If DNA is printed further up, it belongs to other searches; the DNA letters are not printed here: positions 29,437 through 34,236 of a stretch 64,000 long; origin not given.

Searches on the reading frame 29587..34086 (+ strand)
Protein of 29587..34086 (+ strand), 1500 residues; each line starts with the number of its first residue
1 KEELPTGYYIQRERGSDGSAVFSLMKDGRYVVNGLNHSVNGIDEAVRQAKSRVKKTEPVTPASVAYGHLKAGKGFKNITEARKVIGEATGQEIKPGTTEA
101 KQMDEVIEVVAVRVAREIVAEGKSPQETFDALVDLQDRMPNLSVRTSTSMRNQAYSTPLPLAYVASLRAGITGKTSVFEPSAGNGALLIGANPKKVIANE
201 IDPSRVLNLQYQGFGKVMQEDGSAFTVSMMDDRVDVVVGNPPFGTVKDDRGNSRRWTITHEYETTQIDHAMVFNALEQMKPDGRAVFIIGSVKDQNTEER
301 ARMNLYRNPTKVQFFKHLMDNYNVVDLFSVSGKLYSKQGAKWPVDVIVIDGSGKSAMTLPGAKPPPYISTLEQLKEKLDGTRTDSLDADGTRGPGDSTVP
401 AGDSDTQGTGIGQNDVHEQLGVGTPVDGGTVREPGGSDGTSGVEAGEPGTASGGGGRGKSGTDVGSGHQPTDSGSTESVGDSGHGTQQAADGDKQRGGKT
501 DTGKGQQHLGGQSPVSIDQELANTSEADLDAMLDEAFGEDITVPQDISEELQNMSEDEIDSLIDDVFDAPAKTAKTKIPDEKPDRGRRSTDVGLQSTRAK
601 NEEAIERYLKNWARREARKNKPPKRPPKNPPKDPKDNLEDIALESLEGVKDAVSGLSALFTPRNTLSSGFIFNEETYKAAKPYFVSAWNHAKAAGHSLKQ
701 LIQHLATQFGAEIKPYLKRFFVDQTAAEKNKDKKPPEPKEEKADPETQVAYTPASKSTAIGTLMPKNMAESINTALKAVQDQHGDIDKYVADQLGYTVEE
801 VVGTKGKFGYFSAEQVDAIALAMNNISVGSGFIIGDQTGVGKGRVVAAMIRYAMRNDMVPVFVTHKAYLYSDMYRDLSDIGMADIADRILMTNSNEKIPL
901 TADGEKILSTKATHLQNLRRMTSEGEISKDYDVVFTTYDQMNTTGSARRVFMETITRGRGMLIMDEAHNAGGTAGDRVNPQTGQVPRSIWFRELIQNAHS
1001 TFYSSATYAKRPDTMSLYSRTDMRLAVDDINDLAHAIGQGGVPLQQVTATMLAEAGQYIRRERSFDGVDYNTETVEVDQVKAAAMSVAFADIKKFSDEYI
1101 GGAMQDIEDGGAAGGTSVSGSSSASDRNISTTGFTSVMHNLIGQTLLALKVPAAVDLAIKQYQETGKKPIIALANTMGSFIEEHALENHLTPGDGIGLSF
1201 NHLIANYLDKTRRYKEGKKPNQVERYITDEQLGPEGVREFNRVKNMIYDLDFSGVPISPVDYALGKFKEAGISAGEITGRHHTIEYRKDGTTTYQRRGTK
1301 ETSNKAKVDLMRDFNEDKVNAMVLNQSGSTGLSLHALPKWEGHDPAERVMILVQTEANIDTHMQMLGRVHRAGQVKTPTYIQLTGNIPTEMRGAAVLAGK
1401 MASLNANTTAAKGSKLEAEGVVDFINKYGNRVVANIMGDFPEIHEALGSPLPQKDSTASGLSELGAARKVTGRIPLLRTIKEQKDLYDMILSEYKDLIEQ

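Call 61: search_dna_similar(query=window:30184-34086:+, collection=phages, mode=protein, max_rows=12, max_evalue=1e-10)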
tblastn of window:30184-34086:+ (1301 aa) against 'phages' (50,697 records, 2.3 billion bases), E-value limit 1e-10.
Records with a match: 3; places in all: 3; records where one place covers at least 80% of the query: 0.
Best place of each record, by identity: <60% 3.
By first word of the organism name: Acinetobacter 2; Bacteroides 1.
By host as written in the record: - 2; Bacteroides salyersiae BG8 1.
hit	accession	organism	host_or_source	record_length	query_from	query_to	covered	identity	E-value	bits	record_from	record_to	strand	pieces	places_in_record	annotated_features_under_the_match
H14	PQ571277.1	Bacteroides phage BS-TP4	Bacteroides salyersiae BG8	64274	1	1300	71%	32.8%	3e-90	405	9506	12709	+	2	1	hypothetical protein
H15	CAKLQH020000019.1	Acinetobacter phage MD-2021a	not known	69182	549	1293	52%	25.9%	4e-29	233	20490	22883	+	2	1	N-6 DNA Methylase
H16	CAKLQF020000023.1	Acinetobacter phage MD-2021a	not known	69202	549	1293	52%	25.9%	4e-29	233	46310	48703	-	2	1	N-6 DNA Methylase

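Call 69: search_protein_families(library=phrogs, proteins=[window:29587-34086:+], max_evalue=0.0001)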
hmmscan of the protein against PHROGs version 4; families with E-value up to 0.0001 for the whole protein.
window:29587-34086:+ (1500 aa): 7 families
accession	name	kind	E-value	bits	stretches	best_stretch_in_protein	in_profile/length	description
phrog_14770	-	unknown function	8.8e-32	109.9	1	812-1499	1325-1934/3427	-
phrog_9133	-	unknown function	4.4e-15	55.6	1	140-294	722-859/1259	-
phrog_6380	-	other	3.1e-08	34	1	151-308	18-202/382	DNA methyltransferase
phrog_3820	-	other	1.6e-06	28.3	1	151-271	47-165/255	DNA methyltransferase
phrog_1685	-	unknown function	2.3e-06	26.1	1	175-305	117-246/2278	-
phrog_6263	-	other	5.3e-05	23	1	152-244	392-482/548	DNA methyltransferase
phrog_62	-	DNA, RNA and nucleotide metabolism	5.7e-05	21.7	0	1299-1413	1033-1138/1881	DNA helicase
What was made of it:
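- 25987..42057 (+): Giant polyvalent-protein ORF of 5,356 aa with a GTG start. It is the last gene of the phage structural (late) operon. PHROGs hits are to other giant phage proteins (call 69).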
